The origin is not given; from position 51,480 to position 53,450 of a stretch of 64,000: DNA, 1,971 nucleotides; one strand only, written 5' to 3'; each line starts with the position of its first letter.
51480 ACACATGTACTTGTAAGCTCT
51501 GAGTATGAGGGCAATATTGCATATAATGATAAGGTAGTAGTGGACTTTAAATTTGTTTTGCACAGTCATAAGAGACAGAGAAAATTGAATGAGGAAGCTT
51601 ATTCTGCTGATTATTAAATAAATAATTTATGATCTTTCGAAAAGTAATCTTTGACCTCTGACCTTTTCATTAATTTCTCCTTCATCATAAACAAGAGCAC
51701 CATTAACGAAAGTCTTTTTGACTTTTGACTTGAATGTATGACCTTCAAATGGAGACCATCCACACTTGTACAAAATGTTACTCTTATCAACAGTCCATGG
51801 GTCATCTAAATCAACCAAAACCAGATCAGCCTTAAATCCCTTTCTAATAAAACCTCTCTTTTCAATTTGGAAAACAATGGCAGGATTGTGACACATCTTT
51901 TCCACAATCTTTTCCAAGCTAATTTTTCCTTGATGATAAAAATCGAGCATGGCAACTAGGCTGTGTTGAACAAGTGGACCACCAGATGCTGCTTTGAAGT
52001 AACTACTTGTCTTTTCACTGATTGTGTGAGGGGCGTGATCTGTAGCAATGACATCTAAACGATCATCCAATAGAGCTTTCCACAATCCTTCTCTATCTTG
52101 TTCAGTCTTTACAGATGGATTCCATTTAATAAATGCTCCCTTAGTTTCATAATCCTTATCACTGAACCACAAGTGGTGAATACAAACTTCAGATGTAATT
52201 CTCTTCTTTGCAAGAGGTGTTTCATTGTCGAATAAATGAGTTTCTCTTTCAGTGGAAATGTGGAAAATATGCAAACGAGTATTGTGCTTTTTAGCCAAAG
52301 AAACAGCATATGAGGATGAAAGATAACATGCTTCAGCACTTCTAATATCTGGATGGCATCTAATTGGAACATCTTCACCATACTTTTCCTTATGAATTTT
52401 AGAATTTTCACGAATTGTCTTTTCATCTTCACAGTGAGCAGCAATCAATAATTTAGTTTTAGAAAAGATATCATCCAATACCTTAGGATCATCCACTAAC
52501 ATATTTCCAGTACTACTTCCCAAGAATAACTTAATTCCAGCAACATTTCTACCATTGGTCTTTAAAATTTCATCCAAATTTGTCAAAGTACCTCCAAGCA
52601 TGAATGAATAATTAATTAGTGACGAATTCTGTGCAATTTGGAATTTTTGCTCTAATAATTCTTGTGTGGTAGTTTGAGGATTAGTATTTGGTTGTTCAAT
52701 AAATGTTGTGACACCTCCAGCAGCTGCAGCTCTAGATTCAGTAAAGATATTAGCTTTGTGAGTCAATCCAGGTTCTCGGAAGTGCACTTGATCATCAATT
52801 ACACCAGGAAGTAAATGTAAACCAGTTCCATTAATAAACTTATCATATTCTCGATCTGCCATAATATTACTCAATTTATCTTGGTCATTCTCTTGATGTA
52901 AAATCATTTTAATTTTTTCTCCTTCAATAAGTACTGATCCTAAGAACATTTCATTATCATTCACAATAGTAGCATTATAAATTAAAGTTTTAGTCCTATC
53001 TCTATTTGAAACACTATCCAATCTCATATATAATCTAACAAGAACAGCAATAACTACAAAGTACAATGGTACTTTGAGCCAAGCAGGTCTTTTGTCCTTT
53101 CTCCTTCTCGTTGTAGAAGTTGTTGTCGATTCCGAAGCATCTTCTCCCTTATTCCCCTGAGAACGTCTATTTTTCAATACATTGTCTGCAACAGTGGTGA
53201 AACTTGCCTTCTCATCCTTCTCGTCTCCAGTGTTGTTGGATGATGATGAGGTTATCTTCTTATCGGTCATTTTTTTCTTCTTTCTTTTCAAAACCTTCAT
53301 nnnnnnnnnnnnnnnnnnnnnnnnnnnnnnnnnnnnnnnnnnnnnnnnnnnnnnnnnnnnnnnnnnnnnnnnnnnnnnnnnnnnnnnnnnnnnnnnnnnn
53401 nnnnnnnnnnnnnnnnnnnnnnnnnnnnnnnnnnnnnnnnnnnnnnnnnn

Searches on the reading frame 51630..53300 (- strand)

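Call 51: search_protein_families(library=pfam, proteins=[window:51630-53300:-], max_evalue=0.001)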
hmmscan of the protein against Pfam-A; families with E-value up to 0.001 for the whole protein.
window:51630-53300:- (557 aa): 2 families
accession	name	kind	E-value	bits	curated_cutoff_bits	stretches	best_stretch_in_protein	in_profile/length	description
PF01979.26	Amidohydro_1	-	1.5e-19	70.9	25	1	163-537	2-345/345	Amidohydrolase family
PF07969.17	Amidohydro_3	-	1.1e-07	32.2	29.7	1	407-538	359-472/472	Amidohydrolase family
